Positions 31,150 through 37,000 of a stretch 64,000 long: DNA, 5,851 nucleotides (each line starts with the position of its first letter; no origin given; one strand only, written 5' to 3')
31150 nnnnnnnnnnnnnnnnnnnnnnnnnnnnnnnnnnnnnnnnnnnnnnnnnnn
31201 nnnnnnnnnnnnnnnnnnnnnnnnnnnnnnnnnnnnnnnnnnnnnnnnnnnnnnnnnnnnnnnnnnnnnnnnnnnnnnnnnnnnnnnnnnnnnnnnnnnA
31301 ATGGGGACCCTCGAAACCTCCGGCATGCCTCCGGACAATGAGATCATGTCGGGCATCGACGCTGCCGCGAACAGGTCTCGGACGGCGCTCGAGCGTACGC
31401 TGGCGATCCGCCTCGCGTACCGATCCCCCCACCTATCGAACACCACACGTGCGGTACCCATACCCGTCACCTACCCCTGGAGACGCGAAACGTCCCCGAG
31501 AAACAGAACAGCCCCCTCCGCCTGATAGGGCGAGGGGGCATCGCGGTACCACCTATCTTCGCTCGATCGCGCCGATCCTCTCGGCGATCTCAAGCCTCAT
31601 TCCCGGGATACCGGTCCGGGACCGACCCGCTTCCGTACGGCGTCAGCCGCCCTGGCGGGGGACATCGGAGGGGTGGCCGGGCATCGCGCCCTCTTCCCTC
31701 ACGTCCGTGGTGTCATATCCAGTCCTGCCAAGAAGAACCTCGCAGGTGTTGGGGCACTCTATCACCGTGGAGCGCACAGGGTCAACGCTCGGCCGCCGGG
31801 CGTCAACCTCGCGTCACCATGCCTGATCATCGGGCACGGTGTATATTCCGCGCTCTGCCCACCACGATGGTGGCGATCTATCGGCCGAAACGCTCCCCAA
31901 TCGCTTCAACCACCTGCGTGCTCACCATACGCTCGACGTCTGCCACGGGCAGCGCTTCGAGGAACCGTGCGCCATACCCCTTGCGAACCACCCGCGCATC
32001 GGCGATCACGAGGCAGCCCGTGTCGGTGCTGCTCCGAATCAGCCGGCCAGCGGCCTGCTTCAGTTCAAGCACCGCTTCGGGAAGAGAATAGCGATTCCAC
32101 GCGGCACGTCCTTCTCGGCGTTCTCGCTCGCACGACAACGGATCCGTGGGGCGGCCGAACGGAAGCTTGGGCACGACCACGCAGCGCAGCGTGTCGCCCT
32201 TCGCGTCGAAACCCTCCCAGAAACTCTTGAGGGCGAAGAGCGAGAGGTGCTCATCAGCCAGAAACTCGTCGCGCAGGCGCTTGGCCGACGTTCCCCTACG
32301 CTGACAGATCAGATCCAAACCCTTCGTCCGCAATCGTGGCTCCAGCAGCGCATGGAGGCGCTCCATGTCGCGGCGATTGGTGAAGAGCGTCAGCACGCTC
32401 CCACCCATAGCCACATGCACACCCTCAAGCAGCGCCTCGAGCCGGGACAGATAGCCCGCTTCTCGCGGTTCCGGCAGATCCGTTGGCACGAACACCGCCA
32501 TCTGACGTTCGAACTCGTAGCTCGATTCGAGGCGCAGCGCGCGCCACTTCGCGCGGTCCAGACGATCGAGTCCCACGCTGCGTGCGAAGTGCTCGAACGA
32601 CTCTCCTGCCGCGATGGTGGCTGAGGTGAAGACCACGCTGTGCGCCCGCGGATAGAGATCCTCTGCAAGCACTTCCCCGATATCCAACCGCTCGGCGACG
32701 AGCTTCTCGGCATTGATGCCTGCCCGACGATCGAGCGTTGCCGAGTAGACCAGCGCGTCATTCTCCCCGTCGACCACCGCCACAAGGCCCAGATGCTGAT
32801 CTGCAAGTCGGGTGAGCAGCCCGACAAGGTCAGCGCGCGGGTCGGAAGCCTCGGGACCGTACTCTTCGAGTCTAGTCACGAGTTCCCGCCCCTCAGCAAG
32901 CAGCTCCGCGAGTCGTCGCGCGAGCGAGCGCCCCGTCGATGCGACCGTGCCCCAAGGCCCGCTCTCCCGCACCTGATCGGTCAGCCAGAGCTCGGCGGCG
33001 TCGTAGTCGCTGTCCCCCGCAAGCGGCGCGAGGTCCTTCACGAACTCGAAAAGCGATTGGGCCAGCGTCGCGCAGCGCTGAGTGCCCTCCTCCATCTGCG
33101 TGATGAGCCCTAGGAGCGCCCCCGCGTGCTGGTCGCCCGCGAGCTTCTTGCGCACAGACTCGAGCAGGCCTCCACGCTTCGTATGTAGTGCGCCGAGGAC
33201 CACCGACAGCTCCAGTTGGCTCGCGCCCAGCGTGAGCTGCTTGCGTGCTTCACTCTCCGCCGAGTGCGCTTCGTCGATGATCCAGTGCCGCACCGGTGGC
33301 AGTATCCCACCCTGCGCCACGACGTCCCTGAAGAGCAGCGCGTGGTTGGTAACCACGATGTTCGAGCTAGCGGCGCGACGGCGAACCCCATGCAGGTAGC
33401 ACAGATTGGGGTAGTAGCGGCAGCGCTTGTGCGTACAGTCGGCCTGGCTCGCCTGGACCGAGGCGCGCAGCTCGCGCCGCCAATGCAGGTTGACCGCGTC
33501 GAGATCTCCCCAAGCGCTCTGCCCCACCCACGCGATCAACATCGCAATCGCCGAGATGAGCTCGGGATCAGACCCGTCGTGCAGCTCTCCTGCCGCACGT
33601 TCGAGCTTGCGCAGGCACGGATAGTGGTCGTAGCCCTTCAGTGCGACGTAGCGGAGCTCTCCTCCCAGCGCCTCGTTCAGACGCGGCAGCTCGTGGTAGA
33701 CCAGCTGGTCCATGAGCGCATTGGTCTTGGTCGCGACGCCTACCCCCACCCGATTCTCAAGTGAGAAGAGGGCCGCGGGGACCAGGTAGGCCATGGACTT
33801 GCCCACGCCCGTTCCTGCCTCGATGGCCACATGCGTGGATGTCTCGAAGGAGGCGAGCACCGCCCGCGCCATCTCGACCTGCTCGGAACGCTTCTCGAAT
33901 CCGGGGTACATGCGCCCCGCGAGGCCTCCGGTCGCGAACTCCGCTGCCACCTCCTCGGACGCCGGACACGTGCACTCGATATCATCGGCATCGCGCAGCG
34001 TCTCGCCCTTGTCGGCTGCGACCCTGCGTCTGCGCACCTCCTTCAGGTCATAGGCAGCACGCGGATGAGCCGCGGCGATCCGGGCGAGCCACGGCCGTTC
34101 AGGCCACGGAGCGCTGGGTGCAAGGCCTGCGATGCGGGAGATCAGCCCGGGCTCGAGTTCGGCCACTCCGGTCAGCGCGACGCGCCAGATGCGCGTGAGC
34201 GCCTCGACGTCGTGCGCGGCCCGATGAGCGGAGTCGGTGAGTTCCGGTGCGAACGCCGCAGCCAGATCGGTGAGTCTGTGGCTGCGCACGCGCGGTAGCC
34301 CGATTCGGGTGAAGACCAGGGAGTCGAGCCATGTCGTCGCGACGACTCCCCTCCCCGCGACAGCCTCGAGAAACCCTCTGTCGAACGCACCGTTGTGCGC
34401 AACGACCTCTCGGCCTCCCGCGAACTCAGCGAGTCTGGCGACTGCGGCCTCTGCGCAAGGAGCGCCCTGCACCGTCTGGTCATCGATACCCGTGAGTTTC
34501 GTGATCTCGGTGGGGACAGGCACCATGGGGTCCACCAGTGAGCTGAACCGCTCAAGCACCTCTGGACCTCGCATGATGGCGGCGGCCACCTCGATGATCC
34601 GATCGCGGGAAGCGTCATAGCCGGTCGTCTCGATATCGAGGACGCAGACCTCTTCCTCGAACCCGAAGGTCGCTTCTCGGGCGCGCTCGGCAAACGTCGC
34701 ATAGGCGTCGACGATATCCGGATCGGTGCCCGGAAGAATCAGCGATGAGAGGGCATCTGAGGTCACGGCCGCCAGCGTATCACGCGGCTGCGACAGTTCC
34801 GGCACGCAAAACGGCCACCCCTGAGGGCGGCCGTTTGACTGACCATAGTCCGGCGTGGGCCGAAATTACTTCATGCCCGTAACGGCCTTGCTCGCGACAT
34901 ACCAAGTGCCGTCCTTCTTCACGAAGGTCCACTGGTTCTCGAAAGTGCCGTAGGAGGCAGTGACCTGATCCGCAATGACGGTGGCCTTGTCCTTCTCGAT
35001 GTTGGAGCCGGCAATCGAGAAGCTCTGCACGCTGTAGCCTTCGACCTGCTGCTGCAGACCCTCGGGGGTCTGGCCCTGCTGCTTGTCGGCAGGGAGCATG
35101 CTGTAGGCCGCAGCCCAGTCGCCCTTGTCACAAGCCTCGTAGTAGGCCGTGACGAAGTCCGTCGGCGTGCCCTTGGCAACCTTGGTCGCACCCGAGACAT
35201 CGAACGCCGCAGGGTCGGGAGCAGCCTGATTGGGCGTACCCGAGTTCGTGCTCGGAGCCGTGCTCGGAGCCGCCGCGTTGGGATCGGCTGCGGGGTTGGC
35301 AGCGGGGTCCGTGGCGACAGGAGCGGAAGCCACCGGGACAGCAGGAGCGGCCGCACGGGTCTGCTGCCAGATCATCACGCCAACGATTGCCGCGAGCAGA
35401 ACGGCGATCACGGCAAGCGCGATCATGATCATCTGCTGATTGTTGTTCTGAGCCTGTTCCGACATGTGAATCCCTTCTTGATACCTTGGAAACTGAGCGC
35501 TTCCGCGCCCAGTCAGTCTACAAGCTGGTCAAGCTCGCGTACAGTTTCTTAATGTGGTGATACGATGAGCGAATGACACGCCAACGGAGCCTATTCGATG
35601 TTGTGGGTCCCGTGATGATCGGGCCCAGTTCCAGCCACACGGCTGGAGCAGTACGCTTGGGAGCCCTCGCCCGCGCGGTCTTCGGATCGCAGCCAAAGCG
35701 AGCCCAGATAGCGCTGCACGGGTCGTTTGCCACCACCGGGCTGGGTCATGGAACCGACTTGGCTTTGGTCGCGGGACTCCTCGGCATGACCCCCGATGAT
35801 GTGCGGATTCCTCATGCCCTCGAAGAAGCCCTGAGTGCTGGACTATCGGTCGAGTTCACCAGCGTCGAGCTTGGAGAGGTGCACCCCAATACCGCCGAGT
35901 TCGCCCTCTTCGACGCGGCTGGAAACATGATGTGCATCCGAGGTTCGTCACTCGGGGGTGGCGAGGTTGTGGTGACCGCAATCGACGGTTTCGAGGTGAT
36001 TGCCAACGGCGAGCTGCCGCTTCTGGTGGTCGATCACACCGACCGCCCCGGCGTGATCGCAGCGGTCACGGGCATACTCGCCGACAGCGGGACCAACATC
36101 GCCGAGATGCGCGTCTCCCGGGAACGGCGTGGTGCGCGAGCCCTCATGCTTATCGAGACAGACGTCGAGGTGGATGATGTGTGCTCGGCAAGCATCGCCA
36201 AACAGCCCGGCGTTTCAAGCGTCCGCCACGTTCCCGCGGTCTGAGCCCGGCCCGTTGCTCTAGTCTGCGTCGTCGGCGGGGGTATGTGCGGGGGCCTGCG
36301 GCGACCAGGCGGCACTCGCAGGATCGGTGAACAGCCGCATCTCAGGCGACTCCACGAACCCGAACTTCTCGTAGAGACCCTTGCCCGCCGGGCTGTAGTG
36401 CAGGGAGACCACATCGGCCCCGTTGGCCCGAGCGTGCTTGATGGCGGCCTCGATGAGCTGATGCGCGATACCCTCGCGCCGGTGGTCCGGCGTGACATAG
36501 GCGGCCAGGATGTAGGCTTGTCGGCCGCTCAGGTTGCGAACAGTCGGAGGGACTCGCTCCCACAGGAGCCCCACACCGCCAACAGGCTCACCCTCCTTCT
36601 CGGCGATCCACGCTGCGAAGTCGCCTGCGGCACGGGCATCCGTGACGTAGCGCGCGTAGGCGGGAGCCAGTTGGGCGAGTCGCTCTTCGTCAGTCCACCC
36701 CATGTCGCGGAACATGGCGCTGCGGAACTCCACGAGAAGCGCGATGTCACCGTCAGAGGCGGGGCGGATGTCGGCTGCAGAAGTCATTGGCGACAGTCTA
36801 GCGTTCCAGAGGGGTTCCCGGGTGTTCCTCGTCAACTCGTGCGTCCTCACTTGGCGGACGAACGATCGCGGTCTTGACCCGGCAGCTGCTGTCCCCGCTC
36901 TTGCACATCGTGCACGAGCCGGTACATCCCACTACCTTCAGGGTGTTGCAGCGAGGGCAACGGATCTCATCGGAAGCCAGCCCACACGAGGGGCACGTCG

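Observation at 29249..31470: Second, divergent Ddl paralog (omega-loop K-Y replaced by R-M) translationally coupled to an aminotransferase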

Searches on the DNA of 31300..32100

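Call 6: search_rna_families(source=window, start=31300, end=32100, threshold=evalue, max_evalue=10, show_alignments=3)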
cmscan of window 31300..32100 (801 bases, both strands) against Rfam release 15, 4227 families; matches with E-value up to 10: 5.
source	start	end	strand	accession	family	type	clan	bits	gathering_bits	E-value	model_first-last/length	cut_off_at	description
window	31703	31734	+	RF01157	sn1185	Gene; snRNA; snoRNA; CD-box;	-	18.2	60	0.89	1-66/66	no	Small nucleolar RNA sn1185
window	31671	31800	-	RF00829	mir-149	Gene; miRNA;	-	17.4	79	6.4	1-86/86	no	mir-149 microRNA precursor family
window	32024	32074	-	RF00671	mir-138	Gene; miRNA;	-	15.6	50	3.1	1-78/78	no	mir-138 microRNA precursor family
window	32038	32087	-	RF01040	mir-573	Gene; miRNA;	-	15.3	89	8.7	1-80/80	no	mir-573 microRNA precursor family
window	32007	32092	+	RF00683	mir-143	Gene; miRNA;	-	14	60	3.7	1-84/84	no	mir-143 microRNA precursor family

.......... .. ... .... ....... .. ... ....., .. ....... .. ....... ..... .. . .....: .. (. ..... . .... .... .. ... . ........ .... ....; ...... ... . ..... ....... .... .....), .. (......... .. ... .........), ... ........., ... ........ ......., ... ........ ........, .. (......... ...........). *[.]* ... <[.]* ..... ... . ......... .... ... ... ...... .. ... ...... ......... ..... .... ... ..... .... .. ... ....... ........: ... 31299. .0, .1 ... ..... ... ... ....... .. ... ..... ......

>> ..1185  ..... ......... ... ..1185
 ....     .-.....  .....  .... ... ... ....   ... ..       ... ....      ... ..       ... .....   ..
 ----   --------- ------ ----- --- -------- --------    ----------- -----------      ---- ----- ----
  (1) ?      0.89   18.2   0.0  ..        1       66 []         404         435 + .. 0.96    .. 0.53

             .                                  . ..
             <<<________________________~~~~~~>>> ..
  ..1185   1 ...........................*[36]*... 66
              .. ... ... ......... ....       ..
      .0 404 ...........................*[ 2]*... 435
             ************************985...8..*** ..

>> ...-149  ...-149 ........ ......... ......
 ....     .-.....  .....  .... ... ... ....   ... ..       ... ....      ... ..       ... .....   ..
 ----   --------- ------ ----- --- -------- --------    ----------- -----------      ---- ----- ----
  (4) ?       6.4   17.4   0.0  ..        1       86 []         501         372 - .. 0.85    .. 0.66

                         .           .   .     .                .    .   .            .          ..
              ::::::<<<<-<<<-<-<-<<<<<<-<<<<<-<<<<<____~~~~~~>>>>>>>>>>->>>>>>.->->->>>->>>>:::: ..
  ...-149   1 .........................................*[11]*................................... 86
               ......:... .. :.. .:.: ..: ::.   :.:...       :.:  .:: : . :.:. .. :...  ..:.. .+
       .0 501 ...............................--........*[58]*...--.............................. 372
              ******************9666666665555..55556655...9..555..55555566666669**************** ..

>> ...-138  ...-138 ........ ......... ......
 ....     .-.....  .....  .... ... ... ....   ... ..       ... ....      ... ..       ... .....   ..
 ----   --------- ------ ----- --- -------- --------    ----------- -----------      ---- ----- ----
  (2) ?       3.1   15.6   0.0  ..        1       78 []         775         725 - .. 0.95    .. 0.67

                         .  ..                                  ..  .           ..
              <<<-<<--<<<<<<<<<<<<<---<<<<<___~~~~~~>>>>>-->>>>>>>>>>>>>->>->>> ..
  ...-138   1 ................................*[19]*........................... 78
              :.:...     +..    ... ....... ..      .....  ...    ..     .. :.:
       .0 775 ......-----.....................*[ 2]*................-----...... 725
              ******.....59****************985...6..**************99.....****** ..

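Call 9: search_rna_families(source=window, start=31470, end=31800, threshold=evalue, max_evalue=10, show_alignments=3)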
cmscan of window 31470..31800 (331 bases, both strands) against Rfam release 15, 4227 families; matches with E-value up to 10: 3.
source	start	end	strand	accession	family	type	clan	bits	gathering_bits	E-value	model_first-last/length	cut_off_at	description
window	31703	31734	+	RF01157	sn1185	Gene; snRNA; snoRNA; CD-box;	-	18.2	60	0.37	1-66/66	no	Small nucleolar RNA sn1185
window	31671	31800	-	RF00829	mir-149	Gene; miRNA;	-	17.4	79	2.6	1-86/86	no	mir-149 microRNA precursor family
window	31482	31547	+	RF02016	mir-1183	Gene; miRNA;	-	13.8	97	4.5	1-89/89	no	mir-1183 microRNA precursor family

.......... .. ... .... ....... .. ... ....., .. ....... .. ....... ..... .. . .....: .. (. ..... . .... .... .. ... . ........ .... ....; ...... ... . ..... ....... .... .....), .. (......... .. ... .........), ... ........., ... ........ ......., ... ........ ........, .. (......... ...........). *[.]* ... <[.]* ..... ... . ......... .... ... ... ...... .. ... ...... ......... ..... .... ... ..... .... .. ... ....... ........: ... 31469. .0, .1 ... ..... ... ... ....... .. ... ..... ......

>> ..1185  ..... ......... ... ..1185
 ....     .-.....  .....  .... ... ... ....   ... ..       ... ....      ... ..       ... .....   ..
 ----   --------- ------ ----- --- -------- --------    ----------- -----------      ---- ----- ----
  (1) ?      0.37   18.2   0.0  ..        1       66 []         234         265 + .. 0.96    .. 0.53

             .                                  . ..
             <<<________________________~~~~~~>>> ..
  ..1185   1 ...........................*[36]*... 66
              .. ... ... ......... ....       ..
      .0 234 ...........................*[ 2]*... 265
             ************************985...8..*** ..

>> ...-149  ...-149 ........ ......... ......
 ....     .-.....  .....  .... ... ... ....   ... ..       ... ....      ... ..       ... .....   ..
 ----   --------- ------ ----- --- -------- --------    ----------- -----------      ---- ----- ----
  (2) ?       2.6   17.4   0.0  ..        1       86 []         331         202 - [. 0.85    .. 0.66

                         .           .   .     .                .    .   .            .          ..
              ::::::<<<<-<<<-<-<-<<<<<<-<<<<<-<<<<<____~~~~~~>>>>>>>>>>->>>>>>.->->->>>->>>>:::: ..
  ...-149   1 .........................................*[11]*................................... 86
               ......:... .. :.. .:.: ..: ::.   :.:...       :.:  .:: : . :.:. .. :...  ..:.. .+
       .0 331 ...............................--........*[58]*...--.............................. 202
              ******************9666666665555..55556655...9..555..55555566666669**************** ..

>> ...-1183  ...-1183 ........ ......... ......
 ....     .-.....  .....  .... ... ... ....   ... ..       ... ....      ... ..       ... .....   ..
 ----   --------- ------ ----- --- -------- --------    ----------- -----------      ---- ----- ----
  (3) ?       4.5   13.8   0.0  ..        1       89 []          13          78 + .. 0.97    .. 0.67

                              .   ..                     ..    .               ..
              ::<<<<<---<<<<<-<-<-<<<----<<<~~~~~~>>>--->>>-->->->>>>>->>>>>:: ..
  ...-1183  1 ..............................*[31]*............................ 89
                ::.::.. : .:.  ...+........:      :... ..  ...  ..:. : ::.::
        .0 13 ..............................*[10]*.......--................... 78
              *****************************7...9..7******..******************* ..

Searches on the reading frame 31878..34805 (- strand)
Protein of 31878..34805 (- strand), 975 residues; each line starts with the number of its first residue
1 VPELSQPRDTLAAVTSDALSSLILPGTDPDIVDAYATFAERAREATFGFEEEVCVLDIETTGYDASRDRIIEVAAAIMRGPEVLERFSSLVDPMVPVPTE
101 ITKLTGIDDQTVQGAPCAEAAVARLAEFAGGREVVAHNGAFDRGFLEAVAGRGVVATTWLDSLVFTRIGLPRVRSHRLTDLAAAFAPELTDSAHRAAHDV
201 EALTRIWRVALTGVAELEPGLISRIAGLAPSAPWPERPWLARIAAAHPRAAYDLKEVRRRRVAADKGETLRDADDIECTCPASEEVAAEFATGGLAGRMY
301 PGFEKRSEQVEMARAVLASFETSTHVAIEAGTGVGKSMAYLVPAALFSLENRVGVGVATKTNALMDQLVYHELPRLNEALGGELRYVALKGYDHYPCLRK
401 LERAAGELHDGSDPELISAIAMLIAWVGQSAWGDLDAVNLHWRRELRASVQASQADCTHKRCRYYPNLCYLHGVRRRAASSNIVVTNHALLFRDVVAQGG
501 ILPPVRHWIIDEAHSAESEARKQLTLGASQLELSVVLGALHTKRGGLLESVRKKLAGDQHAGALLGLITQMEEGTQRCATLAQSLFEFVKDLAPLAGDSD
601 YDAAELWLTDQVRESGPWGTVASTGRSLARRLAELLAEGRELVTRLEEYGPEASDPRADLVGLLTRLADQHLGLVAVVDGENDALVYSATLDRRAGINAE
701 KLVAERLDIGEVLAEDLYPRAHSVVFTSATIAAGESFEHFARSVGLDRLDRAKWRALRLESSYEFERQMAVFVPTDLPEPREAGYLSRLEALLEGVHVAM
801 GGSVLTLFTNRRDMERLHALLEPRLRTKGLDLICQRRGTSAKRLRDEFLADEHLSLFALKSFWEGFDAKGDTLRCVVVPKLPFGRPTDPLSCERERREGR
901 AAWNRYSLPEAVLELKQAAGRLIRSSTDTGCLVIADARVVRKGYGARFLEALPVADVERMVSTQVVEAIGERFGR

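Call 43: search_protein_families(library=pfam, proteins=[window:31878-34805:-], max_evalue=0.01)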
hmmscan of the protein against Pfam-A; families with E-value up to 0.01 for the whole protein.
window:31878-34805:- (975 aa): 4 families
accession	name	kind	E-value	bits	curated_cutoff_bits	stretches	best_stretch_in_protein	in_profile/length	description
PF13307.12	Helicase_C_2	-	6.9e-33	114.5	25.3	1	800-953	8-168/170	Helicase C-terminal domain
PF00929.31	RNase_T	-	1.1e-23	85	24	1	55-206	2-163/164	Exonuclease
PF00270.35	DEAD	-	4e-07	30.4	26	1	316-380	7-72/167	DEAD/DEAH box helicase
PF04851.21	ResIII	-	0.0033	17.8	22.5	0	304-369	3-70/164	Type III restriction enzyme, res subunit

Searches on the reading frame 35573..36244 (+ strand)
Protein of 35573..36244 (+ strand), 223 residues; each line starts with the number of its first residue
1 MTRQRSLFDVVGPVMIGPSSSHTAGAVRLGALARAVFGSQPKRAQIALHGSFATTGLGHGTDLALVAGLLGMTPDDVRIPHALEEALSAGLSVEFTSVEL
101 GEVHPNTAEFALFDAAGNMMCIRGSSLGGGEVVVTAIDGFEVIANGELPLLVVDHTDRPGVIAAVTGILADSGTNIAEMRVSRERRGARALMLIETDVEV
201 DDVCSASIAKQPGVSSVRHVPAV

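Call 65: search_protein_families(library=pfam, proteins=[window:35573-36244:+], max_evalue=0.0001)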
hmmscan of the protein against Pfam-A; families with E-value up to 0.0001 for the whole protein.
window:35573-36244:+ (223 aa): 3 families
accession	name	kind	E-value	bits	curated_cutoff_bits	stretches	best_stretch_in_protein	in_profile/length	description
PF03315.21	SDH_beta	-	7.3e-17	62.6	26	1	7-82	2-81/155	Serine dehydratase beta chain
PF01842.31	ACT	-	5.6e-10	39.3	27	1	151-201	3-54/66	ACT domain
PF22629.2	ACT_AHAS_ss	-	6.8e-07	29.8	27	1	152-198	2-48/67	AHAS small subunit-like ACT domain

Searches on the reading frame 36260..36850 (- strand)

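Call 65: search_protein_families(library=pfam, proteins=[window:36260-36850:-], max_evalue=0.0001)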
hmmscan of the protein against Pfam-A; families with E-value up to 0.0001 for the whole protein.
window:36260-36850:- (196 aa): 6 families
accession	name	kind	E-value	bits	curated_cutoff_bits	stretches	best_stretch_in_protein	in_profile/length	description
PF00583.31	Acetyltransf_1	-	4e-16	59.8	20.7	1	70-165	25-116/116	Acetyltransferase (GNAT) family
PF13508.13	Acetyltransf_7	-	2.8e-14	53.7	27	1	80-167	5-84/84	Acetyltransferase (GNAT) domain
PF13673.13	Acetyltransf_10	-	2.1e-11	44.4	23.6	1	75-170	28-112/128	Acetyltransferase (GNAT) domain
PF13527.13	Acetyltransf_9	-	1.2e-08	35.4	25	1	28-165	2-124/127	Acetyltransferase (GNAT) domain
PF14542.12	Acetyltransf_CG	-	6.8e-06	26.6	30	1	111-148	24-61/80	GCN5-related N-acetyl-transferase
PF08445.16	FR47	-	4.7e-05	23.7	22.1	0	112-167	22-79/86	FR47-like protein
